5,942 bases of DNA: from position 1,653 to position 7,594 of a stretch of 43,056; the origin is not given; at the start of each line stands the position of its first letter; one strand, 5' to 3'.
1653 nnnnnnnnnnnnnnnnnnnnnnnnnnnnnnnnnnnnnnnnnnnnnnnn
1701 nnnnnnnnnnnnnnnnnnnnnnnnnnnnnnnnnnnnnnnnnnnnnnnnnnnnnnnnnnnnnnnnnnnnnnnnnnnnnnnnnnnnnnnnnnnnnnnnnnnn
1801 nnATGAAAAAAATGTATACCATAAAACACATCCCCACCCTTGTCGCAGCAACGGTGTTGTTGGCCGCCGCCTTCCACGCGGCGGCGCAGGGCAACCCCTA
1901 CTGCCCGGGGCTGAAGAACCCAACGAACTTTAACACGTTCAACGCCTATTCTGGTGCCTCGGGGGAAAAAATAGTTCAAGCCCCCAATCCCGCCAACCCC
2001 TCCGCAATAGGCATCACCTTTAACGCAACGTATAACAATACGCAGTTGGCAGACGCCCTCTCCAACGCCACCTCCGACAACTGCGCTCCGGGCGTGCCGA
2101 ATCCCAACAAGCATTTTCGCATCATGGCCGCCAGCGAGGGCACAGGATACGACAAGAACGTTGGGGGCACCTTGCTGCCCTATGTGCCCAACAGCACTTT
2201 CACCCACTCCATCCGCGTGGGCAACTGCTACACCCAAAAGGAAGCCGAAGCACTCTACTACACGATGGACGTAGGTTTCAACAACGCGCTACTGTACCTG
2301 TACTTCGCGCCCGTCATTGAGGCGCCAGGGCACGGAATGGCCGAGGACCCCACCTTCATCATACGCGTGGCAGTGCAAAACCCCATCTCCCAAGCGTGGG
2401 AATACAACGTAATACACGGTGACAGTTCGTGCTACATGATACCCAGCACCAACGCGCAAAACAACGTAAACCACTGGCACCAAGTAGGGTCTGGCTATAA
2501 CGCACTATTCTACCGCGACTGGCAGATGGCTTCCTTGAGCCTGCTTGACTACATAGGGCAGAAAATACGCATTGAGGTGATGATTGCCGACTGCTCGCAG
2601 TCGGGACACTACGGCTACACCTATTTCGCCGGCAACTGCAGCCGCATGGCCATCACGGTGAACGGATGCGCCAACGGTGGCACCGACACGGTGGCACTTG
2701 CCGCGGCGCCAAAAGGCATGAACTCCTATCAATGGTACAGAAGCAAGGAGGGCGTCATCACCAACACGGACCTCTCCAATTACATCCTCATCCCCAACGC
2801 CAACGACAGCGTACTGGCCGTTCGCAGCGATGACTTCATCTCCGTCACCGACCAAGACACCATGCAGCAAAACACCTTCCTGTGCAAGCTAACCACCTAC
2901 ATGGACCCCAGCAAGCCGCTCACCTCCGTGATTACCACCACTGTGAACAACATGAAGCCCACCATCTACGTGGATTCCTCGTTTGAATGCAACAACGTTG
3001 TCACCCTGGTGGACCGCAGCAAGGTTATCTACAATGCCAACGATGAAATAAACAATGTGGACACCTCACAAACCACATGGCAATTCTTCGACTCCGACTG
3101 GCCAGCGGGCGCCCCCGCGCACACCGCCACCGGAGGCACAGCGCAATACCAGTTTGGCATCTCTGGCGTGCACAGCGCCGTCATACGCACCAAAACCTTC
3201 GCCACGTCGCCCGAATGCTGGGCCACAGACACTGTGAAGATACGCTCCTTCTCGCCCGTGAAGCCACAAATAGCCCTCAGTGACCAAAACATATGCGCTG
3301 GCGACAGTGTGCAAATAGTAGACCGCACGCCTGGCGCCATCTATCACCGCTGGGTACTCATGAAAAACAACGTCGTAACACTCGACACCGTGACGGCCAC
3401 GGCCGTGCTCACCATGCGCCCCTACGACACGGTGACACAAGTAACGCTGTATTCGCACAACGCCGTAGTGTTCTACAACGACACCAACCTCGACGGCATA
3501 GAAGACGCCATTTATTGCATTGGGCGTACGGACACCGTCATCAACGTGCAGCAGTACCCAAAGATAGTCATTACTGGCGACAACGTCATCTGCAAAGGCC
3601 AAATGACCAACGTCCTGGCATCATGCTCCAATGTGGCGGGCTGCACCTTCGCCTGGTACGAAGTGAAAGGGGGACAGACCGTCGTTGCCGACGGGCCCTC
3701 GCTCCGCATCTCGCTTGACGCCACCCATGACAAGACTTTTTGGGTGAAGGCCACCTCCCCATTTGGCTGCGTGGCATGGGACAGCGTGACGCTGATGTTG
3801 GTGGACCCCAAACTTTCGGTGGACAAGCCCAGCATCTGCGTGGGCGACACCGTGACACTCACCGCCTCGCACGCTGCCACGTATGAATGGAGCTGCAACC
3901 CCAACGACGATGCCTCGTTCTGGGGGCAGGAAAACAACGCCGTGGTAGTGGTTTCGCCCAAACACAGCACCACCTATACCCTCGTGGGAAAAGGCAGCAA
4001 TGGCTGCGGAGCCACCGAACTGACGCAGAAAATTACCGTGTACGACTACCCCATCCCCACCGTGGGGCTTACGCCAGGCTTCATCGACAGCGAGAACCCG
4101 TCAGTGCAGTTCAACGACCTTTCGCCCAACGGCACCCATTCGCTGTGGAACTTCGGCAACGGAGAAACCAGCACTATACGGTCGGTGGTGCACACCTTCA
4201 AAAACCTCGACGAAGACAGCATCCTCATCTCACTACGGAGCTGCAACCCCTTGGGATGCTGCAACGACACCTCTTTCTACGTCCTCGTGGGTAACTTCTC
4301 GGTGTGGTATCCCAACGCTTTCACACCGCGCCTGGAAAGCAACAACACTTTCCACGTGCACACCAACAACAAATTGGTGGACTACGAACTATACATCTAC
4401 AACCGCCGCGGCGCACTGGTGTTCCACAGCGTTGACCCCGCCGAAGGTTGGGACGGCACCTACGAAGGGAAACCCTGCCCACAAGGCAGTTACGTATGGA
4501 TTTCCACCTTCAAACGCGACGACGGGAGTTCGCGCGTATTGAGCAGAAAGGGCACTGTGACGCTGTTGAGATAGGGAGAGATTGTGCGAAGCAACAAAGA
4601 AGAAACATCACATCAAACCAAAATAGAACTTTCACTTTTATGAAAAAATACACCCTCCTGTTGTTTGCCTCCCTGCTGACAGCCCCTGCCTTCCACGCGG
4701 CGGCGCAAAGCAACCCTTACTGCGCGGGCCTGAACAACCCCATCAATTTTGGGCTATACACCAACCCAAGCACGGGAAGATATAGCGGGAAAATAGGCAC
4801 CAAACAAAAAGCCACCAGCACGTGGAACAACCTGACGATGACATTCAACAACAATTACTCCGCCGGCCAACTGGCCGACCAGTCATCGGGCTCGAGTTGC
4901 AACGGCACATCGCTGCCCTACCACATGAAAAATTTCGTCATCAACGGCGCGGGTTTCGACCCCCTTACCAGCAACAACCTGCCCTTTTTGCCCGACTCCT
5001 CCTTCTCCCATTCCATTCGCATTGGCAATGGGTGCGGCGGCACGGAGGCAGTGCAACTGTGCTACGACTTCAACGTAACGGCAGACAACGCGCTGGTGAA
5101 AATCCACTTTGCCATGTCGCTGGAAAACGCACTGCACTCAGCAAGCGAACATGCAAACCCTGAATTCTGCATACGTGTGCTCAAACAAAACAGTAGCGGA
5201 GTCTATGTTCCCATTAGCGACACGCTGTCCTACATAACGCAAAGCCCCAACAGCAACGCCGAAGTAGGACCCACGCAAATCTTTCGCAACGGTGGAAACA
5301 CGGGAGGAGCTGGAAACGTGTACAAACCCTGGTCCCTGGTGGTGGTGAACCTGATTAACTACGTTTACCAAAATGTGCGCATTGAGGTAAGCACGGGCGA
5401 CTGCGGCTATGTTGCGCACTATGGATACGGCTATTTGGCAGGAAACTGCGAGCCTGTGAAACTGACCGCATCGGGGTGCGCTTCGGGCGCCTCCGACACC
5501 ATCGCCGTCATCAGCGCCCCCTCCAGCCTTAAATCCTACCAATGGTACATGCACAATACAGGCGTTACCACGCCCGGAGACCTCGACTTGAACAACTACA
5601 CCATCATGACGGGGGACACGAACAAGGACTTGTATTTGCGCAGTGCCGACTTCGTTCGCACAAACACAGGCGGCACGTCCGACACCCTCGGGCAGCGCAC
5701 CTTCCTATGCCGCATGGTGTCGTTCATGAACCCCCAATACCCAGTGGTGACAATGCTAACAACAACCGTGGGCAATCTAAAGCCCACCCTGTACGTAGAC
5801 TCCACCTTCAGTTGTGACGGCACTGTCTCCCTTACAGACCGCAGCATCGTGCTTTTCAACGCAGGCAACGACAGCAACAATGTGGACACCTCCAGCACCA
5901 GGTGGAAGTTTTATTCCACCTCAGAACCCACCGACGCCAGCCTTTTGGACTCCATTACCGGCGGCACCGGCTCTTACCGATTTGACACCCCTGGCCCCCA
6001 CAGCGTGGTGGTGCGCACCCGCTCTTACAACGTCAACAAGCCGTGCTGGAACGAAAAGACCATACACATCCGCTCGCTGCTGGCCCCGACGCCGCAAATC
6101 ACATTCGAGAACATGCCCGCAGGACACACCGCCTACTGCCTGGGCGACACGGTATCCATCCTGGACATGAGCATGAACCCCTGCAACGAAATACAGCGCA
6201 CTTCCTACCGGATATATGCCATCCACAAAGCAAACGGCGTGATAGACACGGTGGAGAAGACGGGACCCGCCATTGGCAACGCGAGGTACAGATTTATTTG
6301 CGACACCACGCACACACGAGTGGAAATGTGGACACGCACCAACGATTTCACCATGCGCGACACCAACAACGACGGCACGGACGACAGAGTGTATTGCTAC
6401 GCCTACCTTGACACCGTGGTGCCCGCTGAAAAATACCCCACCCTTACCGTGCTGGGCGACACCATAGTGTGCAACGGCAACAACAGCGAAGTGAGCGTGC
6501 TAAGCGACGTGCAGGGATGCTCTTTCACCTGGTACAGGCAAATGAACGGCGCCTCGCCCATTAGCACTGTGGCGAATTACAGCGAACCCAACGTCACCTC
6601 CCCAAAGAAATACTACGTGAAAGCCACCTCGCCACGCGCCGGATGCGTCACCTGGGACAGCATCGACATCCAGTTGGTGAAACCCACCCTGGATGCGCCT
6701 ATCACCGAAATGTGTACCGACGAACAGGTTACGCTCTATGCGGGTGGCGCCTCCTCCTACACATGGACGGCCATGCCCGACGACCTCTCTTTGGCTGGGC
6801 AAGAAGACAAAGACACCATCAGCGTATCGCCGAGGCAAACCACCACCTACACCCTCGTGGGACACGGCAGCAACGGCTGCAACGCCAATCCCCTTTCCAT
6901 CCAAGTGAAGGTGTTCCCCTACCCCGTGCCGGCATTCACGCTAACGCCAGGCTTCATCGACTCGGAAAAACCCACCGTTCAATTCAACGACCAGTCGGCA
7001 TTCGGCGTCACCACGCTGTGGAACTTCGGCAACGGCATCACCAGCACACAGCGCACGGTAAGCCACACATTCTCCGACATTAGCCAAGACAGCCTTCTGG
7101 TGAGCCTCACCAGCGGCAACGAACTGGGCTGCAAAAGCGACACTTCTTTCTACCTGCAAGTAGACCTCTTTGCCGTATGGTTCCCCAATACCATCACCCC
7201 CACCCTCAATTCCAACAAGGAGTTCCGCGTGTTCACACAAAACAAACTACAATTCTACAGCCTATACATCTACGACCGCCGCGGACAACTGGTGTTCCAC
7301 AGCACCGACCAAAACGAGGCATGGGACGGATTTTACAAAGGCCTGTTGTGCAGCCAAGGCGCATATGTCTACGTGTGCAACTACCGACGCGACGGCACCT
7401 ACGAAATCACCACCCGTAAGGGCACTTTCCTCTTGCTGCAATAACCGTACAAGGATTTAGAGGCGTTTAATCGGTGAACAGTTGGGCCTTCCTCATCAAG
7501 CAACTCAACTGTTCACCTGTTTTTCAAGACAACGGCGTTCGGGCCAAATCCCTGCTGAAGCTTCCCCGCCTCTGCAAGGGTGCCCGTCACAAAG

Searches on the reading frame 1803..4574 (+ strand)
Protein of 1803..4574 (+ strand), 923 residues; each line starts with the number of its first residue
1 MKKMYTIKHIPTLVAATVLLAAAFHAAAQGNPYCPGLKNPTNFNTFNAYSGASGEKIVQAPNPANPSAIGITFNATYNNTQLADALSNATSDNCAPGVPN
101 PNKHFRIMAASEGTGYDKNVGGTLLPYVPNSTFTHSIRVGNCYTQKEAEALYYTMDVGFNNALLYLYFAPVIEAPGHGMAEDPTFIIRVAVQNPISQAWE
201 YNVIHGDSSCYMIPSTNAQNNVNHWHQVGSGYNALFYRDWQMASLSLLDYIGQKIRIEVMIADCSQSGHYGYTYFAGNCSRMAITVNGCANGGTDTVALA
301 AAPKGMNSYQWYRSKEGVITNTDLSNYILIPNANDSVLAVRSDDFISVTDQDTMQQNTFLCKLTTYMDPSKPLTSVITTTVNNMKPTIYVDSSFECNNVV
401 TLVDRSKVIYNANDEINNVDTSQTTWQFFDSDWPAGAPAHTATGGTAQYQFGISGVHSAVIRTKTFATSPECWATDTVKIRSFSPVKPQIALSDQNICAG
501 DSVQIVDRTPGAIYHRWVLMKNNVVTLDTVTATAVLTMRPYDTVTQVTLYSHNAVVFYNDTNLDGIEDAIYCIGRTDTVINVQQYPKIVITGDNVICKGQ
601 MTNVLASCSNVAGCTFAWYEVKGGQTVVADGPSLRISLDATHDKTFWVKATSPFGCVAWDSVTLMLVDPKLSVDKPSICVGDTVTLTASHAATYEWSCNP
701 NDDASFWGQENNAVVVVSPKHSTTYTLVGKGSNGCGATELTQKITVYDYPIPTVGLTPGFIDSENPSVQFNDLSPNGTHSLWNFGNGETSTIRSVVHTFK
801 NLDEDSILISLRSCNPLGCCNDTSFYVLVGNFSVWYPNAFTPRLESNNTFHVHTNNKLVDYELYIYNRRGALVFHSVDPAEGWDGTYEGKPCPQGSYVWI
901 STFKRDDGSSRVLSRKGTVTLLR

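Call 8: search_protein_families(library=pfam, proteins=[window:1803-4574:+], max_evalue=0.001)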
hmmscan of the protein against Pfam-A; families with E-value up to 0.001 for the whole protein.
window:1803-4574:+ (923 aa): 2 families
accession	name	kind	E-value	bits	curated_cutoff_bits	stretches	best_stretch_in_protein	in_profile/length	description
PF19081.6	Ig_7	-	1.3e-13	51.4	27.3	1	590-658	6-72/84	Ig-like domain CHU_C associated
PF13585.12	CHU_C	-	4.7e-12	46.3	27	1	836-907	3-76/86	CHU_C Type IX secretion signal domain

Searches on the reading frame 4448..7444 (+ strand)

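Call 8: search_protein_families(library=pfam, proteins=[window:4448-7444:+], max_evalue=0.001)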
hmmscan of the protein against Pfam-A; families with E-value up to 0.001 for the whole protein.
window:4448-7444:+ (998 aa): 3 families
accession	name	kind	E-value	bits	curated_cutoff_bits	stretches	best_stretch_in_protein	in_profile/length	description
PF19081.6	Ig_7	-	4.5e-14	52.9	27.3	1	665-736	5-73/84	Ig-like domain CHU_C associated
PF13585.12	CHU_C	-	4.9e-10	39.8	27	1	912-985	3-78/86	CHU_C Type IX secretion signal domain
PF00801.26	PKD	-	0.00018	21.9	23.5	1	843-899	16-75/80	PKD domain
